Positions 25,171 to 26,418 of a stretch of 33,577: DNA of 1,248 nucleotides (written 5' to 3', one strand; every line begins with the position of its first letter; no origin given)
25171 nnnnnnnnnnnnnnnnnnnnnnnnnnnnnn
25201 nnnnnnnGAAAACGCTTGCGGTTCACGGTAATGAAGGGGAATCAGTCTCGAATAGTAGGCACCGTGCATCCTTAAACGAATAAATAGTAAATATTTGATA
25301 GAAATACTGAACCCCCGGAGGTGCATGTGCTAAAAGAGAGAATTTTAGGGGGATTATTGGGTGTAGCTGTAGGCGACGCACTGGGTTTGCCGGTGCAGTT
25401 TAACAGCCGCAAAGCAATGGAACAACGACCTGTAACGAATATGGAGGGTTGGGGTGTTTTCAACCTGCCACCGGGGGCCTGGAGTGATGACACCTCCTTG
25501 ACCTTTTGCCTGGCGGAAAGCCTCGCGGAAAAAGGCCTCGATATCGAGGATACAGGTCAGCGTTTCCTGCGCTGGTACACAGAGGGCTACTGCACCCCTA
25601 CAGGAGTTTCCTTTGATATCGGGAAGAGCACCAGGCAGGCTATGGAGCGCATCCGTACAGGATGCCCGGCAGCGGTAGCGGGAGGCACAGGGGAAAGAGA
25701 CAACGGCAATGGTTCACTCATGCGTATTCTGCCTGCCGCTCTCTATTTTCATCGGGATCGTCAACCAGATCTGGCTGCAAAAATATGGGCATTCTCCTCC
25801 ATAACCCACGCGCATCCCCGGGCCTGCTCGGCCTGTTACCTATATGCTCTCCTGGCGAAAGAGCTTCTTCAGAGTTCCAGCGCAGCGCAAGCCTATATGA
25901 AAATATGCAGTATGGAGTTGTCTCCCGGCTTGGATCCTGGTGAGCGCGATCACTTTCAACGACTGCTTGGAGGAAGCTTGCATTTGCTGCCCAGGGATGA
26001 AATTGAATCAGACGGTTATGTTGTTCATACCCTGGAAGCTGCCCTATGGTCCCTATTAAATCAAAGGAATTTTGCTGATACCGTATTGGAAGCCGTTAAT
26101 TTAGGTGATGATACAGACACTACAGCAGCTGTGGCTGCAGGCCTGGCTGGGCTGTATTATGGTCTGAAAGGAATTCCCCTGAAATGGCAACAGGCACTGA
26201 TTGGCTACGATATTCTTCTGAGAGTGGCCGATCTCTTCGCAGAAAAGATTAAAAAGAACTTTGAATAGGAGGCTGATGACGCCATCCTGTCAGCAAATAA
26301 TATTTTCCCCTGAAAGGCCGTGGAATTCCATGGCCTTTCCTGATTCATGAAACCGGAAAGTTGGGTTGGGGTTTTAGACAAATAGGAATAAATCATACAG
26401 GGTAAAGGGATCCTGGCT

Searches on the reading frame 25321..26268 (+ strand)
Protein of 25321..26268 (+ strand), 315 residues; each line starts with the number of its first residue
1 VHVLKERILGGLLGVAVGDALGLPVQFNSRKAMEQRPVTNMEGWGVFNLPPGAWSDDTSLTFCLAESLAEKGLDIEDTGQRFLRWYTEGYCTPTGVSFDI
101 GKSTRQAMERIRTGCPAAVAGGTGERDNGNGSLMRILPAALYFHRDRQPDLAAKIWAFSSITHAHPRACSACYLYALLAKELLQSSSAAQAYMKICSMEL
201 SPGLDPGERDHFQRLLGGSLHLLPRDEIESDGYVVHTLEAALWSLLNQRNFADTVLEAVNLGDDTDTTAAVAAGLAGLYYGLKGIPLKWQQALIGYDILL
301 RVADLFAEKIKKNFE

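Call 3: search_protein_families(library=pfam, proteins=[window:25321-26268:+], max_evalue=0.01)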
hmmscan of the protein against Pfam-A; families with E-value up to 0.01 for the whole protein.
window:25321-26268:+ (315 aa): 1 family
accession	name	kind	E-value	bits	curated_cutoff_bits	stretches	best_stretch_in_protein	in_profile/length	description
PF03747.19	ADP_ribosyl_GH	-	7.7e-77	259.2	26.2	1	10-286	1-285/287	ADP-ribosylglycohydrolase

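Call 5: search_protein_families(library=padloc, proteins=[window:25321-26268:+], max_evalue=0.1)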
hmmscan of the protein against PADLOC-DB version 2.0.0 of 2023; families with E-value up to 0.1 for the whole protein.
window:25321-26268:+ (315 aa): 0 families

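Call 6: search_protein_families(library=ncbifam, proteins=[window:25321-26268:+], max_evalue=0.1)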
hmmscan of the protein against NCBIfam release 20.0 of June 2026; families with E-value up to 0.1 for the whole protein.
window:25321-26268:+ (315 aa): 2 families
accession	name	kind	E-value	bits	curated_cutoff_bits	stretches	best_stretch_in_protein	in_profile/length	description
NF041672.1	ADPriboarghdlase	equivalog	8.4e-62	209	490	1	5-304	67-353/361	ADP-ribosylarginine hydrolase Tri1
TIGR02662.1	dinitro_DRAG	equivalog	7.3e-39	133.7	337.05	1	4-293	1-267/287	ADP-ribosyl-[dinitrogen reductase] hydrolase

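Call 21: find_homologous_proteins(query=window:25321-26268:+, max_evalue=1e-20)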
Query window:25321-26268:+ (315 aa): 7544 proteins with E <= 1e-20 among 8000 candidates; the best 120 are listed.
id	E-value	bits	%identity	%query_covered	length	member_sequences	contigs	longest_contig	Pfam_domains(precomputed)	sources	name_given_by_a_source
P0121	8.0e-210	713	100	99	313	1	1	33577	PF03747.20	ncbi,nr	ncbi:MAG TPA: ADP-ribosylglycohydrolase family protein [Syntrophomonadaceae bacterium]|nr:ADP-ribosy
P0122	8.9e-116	404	57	98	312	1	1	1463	PF03747.20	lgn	-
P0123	5.8e-115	402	59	97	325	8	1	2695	PF03747.20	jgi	jgi:ADP-ribosyl-[dinitrogen reductase] hydrolase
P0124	1.7e-114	400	56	97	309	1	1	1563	PF03747.20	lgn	-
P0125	2.6e-114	400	58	97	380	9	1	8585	PF03747.20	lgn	-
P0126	5.7e-114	399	59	98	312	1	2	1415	PF03747.20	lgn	-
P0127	3.8e-113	396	59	97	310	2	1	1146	PF03747.20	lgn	-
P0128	1.2e-112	394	59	98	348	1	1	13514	PF03747.20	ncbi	-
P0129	2.9e-111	390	56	98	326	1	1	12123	PF03747.20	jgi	-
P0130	2.9e-111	390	58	97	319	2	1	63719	PF03747.20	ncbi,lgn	ncbi:MAG: ADP-ribosylglycohydrolase family protein [Syntrophomonadaceae bacterium]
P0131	4.2e-111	389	57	98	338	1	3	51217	PF03747.20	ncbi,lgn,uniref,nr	ncbi:MAG: ADP-ribosylglycohydrolase family protein [Syntrophomonas sp.]|uniref:ADP-ribosylglycohydro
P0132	2.0e-110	387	57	97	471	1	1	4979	PF03747.20,PF20118.5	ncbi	-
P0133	3.0e-110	386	57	97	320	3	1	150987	PF03747.20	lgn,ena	-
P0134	6.8e-108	379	56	97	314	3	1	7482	PF03747.20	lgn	-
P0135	3.0e-107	376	57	97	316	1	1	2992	PF03747.20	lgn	-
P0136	4.0e-107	376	57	97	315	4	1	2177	PF03747.20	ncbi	-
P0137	6.7e-107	375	56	98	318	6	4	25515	PF03747.20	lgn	-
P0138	1.8e-106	374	54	99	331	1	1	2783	PF03747.20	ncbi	-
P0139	7.6e-106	372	56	93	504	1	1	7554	PF03747.20,PF22784.2,PF22741.2,PF22785.2,PF00782.26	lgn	-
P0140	1.5e-105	371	55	97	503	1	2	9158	PF03747.20,PF22784.2,PF05706.18,PF14566.12,PF22741.2,PF22785.2,PF00782.26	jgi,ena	-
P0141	6.7e-105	369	58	96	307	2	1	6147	PF03747.20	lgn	-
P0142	1.7e-101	358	55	98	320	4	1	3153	PF03747.20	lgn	-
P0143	6.2e-100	352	56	96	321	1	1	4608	PF03747.20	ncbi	ncbi:MAG: ADP-ribosylglycohydrolase family protein [Desulfotomaculales bacterium]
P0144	6.9e-99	349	56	96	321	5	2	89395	PF03747.20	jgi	-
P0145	8.2e-99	349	54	98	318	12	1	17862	PF03747.20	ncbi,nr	ncbi:MAG: ADP-ribosylglycohydrolase family protein [Peptococcaceae bacterium]|nr:ADP-ribosylglycohyd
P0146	1.1e-98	348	57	99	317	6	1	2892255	PF03747.20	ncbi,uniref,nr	ncbi:ADP-ribosylglycohydrolase family protein [Desulfotomaculum nigrificans]|uniref:ADP-ribosylglyco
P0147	1.4e-98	348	53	99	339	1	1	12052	PF03747.20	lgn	-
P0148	2.6e-97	344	55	93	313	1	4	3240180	PF03747.20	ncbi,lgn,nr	ncbi:ADP-ribosylglycohydrolase family protein [Desulforamulus ferrireducens]|nr:ADP-ribosylglycohydr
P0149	3.0e-97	344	54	98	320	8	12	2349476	PF03747.20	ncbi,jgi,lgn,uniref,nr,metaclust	ncbi:ADP-ribosylglycohydrolase family protein [Candidatus Desulforudis audaxviator]|uniref:ADP-ribos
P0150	5.9e-97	343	54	97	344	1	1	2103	PF03747.20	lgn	-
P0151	7.9e-97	342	53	97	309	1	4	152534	PF03747.20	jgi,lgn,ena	jgi:ADP-ribosylglycohydrolase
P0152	9.9e-97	342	52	97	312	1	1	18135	PF03747.20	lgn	-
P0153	6.5e-96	339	51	98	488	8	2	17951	PF03747.20,PF22784.2,PF22741.2,PF22785.2,PF00782.26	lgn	-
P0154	7.5e-96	339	52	98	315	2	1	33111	PF03747.20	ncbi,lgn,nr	ncbi:MAG: ADP-ribosylglycohydrolase family protein [Peptococcaceae bacterium]|nr:ADP-ribosylglycohyd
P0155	1.5e-95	338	55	92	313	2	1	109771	PF03747.20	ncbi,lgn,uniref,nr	ncbi:ADP-ribosylglycohydrolase family protein [Desulforamulus aeronauticus]|uniref:ADP-ribosylglycoh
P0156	2.2e-95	337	53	98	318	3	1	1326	PF03747.20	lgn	-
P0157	7.2e-95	336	53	96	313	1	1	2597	PF03747.20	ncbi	-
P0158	8.1e-95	336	52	98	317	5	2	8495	PF03747.20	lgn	-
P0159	1.5e-94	335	51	97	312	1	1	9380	PF03747.20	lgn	-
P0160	1.9e-93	331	52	93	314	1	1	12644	PF03747.20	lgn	-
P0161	2.9e-93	330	55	91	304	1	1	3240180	PF03747.20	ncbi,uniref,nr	ncbi:hypothetical protein B0537_03540 [Desulforamulus ferrireducens]|uniref:ADP-ribosylglycohydrolas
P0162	3.1e-93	330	50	97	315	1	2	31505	PF03747.20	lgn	-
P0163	3.7e-93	330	53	97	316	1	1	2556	PF03747.20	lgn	-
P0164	2.2e-92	328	52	98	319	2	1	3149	PF03747.20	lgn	-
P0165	2.9e-92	327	53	92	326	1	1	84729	PF03747.20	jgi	jgi:ADP-ribosyl-[dinitrogen reductase] hydrolase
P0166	3.0e-92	327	50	99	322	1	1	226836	PF03747.20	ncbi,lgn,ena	-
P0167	1.2e-91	325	51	97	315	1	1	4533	PF03747.20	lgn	-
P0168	1.2e-91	325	51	98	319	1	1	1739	PF03747.20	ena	-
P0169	2.0e-91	324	49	98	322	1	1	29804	PF03747.20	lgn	-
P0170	2.9e-91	324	52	97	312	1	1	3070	PF03747.20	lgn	-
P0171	3.8e-91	324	50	97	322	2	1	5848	PF03747.20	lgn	-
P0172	4.1e-91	323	50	98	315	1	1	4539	PF03747.20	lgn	-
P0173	5.1e-91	323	50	97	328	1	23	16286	PF03747.20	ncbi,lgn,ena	-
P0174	6.0e-91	323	50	95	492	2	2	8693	PF03747.20,PF22784.2,PF22785.2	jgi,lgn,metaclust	metaclust:\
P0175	9.0e-91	322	50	99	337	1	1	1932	PF03747.20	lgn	-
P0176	2.5e-90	321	50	93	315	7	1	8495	PF03747.20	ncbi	-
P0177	4.4e-90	320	51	96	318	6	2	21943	PF03747.20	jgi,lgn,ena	-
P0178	4.9e-90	320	49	98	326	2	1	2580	PF03747.20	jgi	jgi:ADP-ribosylglycohydrolase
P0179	5.2e-90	320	51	92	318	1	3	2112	PF03747.20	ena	-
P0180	6.2e-90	320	49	98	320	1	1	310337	PF03747.20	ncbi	-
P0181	7.6e-90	319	50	97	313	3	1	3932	PF03747.20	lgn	-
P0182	1.0e-89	319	50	98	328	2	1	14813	PF03747.20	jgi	jgi:ADP-ribosylglycohydrolase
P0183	2.5e-89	318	51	95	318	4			PF03747.20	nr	nr:ADP-ribosylglycohydrolase family protein [Microcoleus sp. FACHB-1515]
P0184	6.4e-89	316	51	96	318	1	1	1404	PF03747.20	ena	-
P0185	4.3e-88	313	51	97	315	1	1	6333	PF03747.20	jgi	jgi:ADP-ribosylglycohydrolase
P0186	4.6e-88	313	50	96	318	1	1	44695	PF03747.20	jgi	-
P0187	9.0e-88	312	48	93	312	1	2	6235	PF03747.20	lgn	-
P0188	1.4e-87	312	51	95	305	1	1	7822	PF03747.20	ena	-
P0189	1.5e-87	312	47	98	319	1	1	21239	PF03747.20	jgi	jgi:ADP-ribosyl-[dinitrogen reductase] hydrolase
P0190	1.6e-87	312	48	98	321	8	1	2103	PF03747.20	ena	-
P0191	1.6e-87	312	49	96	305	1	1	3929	PF03747.20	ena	-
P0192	1.9e-87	311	49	98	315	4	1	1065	PF03747.20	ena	-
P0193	4.4e-87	310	52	92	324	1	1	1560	PF03747.20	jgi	jgi:ADP-ribosyl-[dinitrogen reductase] hydrolase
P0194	5.2e-87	310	52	94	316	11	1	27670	PF03747.20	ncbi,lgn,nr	ncbi:MAG: ADP-ribosylglycohydrolase family protein [Leptolyngbya sp. DLM2.Bin15]|nr:MAG: ADP-ribosyl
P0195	5.2e-87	310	48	97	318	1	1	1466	PF03747.20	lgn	-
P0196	5.4e-87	310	49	97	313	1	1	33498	PF03747.20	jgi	-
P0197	6.5e-87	310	51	96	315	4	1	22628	PF03747.20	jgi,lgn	jgi:ADP-ribosyl-[dinitrogen reductase] hydrolase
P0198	9.0e-87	309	48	98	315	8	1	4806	PF03747.20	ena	-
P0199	9.2e-87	309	53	92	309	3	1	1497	PF03747.20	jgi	jgi:ADP-ribosylglycohydrolase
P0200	1.2e-86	309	49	98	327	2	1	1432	PF03747.20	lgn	-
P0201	1.3e-86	309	49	97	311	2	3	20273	PF03747.20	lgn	-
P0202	1.5e-86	308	52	96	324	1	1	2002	PF03747.20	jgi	jgi:ADP-ribosyl-[dinitrogen reductase] hydrolase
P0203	1.7e-86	308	50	96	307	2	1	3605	PF03747.20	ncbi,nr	ncbi:MAG: ADP-ribosylglycohydrolase family protein [Peptococcaceae bacterium]|nr:ADP-ribosylglycohyd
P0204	2.4e-86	308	51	95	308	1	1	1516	PF03747.20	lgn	-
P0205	2.4e-86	308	50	97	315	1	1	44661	PF03747.20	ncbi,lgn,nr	ncbi:MAG: ADP-ribosylglycohydrolase family protein [Spirochaetes bacterium]|nr:ADP-ribosylglycohydro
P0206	2.7e-86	308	50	96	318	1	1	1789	PF03747.20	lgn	-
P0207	3.4e-86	307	51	98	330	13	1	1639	PF03747.20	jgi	jgi:ADP-ribosylglycohydrolase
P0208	3.7e-86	307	50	97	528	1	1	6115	PF03747.20,PF22784.2,PF22741.2,PF22785.2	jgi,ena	jgi:ADP-ribosyl-[dinitrogen reductase] hydrolase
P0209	4.1e-86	307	50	97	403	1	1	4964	PF03747.20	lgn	-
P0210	4.3e-86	307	51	96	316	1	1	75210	PF03747.20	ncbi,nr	ncbi:ADP-ribosylglycohydrolase family protein [Synechococcus moorigangaii CMS01]|nr:ADP-ribosylglyco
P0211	4.7e-86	307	50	99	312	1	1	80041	PF03747.20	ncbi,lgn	ncbi:MAG: ADP-ribosylglycohydrolase family protein [Acidobacteriota bacterium]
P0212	5.0e-86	307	49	97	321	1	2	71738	PF03747.20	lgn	-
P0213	5.6e-86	307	49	97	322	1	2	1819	PF03747.20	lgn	-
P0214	5.8e-86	307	47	97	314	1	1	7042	PF03747.20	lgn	-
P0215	6.5e-86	306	49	98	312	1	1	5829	PF03747.20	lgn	-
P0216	6.9e-86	306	50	91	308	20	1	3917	PF03747.20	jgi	-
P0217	7.7e-86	306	50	98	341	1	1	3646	PF03747.20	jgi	jgi:ADP-ribosylglycohydrolase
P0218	1.2e-85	305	49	97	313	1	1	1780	PF03747.20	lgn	-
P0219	1.4e-85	305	50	97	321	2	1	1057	PF03747.20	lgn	-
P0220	1.4e-85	305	48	97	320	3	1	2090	PF03747.20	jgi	jgi:ADP-ribosylglycohydrolase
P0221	1.6e-85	305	53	91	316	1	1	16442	PF03747.20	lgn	-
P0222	1.7e-85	305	49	96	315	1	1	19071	PF03747.20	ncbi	ncbi:ADP-ribosylglycohydrolase family protein [Candidatus Poribacteria bacterium]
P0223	2.3e-85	305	48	92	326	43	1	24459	PF03747.20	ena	-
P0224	2.7e-85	304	51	96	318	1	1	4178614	PF03747.20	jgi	jgi:ADP-ribosyl-[dinitrogen reductase] hydrolase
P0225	2.8e-85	304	48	97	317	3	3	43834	PF03747.20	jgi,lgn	jgi:ADP-ribosylglycohydrolase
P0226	3.1e-85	304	50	95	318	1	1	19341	PF03747.20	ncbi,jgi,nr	ncbi:MAG: ADP-ribosylglycohydrolase family protein [Candidatus Symbiothrix sp.]|jgi:ADP-ribosylglyco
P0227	3.2e-85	304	50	94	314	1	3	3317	PF03747.20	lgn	-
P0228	3.4e-85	304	49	98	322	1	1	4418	PF03747.20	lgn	-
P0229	4.1e-85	304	48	97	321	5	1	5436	PF03747.20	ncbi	ncbi:MAG: ADP-ribosylglycohydrolase family protein [Bacteroidales bacterium]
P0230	4.1e-85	304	50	98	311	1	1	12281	PF03747.20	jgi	jgi:ADP-ribosylglycohydrolase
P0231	4.8e-85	303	46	99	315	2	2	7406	PF03747.20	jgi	-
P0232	4.9e-85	303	50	96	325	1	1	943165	PF03747.20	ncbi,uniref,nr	ncbi:ADP-ribosylglycohydrolase family protein [Hymenobacter fodinae]|uniref:ADP-ribosylglycohydrolas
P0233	5.0e-85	303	48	98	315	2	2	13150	PF03747.20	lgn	-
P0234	5.5e-85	303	47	97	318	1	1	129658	PF03747.20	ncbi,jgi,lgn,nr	ncbi:MAG: ADP-ribosylglycohydrolase family protein [Microcoleus vaginatus WJT46-NPBG5]|jgi:ADP-ribos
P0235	5.6e-85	303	49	95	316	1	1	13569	PF03747.20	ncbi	-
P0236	6.3e-85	303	50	96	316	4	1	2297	PF03747.20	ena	-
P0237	9.3e-85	303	48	97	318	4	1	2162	PF03747.20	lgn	-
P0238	9.4e-85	303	50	97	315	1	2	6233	PF03747.20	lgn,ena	-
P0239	1.0e-84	302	48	98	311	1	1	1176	PF03747.20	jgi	jgi:ADP-ribosylglycohydrolase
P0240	1.2e-84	302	50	94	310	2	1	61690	PF03747.20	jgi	jgi:ADP-ribosylglycohydrolase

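Call 22: find_encoding_contigs(protein=P0130, flank=6000, max_places=2)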
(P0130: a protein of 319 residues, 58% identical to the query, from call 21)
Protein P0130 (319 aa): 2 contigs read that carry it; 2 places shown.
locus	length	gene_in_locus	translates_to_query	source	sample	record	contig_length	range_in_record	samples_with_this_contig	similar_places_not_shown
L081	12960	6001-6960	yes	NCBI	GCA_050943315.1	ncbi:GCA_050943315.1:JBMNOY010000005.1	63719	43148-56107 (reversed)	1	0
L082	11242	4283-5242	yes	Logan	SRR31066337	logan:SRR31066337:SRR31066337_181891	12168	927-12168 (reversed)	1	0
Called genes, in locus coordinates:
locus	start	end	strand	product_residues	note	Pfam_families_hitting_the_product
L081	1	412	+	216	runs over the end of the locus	PF13346:ABC2_membrane_5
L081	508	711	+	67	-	PF00313:CSD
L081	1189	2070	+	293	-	PF00165:HTH_AraC (faint), PF12833:HTH_18, PF06445:GyrI-like, PF14526:Cass2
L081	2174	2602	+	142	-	-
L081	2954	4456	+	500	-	PF07556:DUF1538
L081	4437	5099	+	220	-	PF00543:P-II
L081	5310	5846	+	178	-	PF00210:Ferritin, PF02915:Rubrerythrin, PF21349:RUBY_RBDX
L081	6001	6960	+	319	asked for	PF03747:ADP_ribosyl_GH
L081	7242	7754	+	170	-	PF26412:BrxE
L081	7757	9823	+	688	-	PF08665:PglZ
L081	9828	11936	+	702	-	PF20442:BrxL_N, PF13337:BrxL_ATPase, PF16565:MIT_C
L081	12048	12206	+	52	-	PF07556:DUF1538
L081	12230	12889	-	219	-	PF12710:HAD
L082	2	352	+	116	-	?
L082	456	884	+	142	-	-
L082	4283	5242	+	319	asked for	PF03747:ADP_ribosyl_GH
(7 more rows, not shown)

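Call 23: find_encoding_contigs(protein=P0131, flank=6000, max_places=2)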
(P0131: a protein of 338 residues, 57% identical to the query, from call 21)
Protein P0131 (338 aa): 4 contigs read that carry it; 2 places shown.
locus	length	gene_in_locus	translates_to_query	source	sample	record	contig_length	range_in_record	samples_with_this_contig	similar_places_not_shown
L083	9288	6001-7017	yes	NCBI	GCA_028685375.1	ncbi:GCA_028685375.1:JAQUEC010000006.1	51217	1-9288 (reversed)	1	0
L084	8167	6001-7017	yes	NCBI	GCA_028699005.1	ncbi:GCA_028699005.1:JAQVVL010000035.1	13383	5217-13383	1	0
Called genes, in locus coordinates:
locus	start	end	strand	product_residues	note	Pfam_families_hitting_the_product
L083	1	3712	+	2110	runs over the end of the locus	PF07581:Glug (faint), PF00041:fn3, PF18998:Flg_new_2, PF00395:SLH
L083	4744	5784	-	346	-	-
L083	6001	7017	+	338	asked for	PF03747:ADP_ribosyl_GH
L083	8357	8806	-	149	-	PF14261:DUF4351 (weak)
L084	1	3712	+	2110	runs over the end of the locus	PF07581:Glug (faint), PF00041:fn3, PF18998:Flg_new_2, PF00395:SLH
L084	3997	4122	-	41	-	-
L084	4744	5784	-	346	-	-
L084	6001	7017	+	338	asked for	PF03747:ADP_ribosyl_GH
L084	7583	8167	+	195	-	PF02586:SRAP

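Call 24: find_encoding_contigs(protein=P0133, flank=6000, max_places=2)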
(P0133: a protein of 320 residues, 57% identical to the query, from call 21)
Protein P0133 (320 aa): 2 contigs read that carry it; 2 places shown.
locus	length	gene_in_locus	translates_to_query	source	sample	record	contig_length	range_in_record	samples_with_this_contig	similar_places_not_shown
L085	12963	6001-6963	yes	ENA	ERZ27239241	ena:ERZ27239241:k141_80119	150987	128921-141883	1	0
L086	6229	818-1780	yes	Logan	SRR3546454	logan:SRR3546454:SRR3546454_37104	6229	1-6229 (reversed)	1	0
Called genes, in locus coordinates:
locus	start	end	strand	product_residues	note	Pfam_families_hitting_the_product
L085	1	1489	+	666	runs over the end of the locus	PF12729:4HB_MCP_1, PF00672:HAMP, PF18947:HAMP_2, PF00015:MCPsignal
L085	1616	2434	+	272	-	PF03705:CheR_N, PF01739:CheR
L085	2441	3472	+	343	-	PF00072:Response_reg, PF01339:CheB_methylest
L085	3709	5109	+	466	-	PF14689:SPOB_a, PF02518:HATPase_c, PF14501:HATPase_c_5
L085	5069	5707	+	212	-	PF04647:AgrB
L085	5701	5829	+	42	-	-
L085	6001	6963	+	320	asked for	PF03747:ADP_ribosyl_GH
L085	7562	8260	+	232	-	PF07992:Pyr_redox_2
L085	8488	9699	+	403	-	PF01841:Transglut_core, PF04473:DUF553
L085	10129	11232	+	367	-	PF03480:DctP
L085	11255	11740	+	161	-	PF04290:DctQ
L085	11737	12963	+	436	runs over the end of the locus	PF06808:DctM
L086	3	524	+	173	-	?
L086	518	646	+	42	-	-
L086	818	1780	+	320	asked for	PF03747:ADP_ribosyl_GH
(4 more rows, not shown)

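Call 89: find_encoding_contigs(protein=P0146, flank=6000, max_places=1)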
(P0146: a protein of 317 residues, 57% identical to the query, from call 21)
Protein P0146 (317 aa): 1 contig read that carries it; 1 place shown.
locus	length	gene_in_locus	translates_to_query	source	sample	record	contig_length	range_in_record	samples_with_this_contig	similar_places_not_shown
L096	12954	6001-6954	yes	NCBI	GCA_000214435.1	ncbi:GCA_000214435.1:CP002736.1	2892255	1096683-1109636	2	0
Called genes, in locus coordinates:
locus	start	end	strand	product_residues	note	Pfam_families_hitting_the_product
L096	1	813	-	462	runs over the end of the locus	PF03553:Na_H_antiporter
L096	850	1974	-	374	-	PF00155:Aminotran_1_2, PF00266:Aminotran_5, PF01053:Cys_Met_Meta_PP, PF04864:Alliinase_C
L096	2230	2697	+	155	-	-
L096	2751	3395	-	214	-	PF14177:YkyB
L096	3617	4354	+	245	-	PF01416:PseudoU_synth_1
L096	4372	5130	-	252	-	PF02146:SIR2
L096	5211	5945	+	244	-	PF14256:YwiC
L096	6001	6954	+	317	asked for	PF03747:ADP_ribosyl_GH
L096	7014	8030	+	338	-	PF00724:Oxidored_FMN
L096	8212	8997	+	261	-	PF07833:Cu_amine_oxidN1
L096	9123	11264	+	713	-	PF02743:dCache_1, PF00672:HAMP, PF00512:HisKA, PF02518:HATPase_c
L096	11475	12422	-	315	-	PF01515:PTA_PTB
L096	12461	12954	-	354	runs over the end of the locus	PF00871:Acetate_kinase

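Call 90: find_encoding_contigs(protein=P0149, flank=6000, max_places=1)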
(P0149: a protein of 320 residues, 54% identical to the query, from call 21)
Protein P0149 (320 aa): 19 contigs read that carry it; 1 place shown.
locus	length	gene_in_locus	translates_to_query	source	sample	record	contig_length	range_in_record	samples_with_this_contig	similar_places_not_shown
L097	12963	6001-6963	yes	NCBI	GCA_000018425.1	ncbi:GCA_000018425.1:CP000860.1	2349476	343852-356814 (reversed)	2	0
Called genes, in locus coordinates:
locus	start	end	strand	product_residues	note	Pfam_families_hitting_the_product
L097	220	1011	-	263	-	PF01520:Amidase_3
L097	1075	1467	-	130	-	PF00380:Ribosomal_S9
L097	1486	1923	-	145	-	PF00572:Ribosomal_L13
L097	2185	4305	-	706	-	PF08206:OB_RNB, PF17876:CSD2, PF08206:OB_RNB, PF17876:CSD2, PF00773:RNB, PF00575:S1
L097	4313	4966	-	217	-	PF01966:HD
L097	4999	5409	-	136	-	PF13622:4HBT_3 (weak), PF03061:4HBT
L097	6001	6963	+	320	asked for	PF03747:ADP_ribosyl_GH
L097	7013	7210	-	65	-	-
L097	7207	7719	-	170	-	PF04307:YdjM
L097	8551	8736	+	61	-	PF02371:Transposase_20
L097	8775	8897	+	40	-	-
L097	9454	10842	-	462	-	PF13384:HTH_23 (weak), PF13518:HTH_28, PF13551:HTH_29 (weak), PF13565:HTH_32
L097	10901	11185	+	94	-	-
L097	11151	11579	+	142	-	PF10130:PIN_2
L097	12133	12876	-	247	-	PF00881:Nitroreductase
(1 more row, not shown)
